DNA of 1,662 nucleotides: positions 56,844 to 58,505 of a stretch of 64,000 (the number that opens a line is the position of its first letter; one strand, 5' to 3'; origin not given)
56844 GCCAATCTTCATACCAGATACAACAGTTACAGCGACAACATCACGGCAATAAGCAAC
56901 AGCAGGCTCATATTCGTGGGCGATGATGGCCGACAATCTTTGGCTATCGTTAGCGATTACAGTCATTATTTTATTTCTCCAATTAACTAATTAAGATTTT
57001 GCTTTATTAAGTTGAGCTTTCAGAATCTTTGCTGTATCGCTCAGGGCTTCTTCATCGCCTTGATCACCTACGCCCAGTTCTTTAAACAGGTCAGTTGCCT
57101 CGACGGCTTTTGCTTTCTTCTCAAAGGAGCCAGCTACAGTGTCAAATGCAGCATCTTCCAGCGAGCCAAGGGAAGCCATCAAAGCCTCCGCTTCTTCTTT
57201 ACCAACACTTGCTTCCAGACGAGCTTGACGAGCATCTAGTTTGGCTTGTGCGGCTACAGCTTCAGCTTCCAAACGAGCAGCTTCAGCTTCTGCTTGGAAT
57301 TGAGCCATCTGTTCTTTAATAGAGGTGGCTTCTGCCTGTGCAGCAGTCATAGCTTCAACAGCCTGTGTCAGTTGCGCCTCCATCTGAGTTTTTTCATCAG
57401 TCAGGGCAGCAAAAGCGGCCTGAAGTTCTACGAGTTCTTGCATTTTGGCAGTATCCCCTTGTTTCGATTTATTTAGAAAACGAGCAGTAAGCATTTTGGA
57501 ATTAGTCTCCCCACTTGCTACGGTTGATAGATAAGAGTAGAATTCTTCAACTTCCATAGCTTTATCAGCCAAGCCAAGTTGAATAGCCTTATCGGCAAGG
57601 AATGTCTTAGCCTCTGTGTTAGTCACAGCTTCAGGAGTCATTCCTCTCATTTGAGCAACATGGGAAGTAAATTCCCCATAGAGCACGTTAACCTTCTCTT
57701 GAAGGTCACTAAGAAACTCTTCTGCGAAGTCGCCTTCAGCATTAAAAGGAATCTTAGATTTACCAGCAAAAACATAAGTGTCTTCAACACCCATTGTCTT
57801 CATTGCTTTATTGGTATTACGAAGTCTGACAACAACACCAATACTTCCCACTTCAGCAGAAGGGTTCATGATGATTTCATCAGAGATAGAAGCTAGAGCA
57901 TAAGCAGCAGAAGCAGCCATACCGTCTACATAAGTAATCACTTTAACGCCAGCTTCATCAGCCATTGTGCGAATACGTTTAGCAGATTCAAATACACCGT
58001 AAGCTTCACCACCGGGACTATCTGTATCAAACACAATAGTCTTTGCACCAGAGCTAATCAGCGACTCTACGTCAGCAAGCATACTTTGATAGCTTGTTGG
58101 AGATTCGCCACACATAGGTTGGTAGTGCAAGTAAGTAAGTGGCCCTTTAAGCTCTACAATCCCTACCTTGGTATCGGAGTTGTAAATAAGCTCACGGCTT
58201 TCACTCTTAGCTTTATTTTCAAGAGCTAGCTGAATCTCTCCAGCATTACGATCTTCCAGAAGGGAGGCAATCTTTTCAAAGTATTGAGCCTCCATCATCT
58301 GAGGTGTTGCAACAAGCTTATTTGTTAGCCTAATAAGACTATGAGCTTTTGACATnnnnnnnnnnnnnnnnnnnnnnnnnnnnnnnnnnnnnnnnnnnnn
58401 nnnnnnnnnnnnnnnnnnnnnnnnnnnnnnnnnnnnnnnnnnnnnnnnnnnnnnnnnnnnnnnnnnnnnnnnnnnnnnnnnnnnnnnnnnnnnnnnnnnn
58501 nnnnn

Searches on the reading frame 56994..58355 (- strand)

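Call 49: search_protein_families(library=pfam, proteins=[window:56994-58355:-], max_evalue=0.001)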
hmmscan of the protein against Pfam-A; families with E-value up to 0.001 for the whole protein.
window:56994-58355:- (454 aa): 2 families
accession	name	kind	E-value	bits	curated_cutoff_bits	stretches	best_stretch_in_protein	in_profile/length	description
PF01343.23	Peptidase_S49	-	7.7e-28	97.8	24.9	1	134-275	4-146/154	Peptidase family S49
PF25145.1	NfeD1b_N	-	1.5e-09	38.1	40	1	101-177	28-100/189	NfeD1b, N-terminal domain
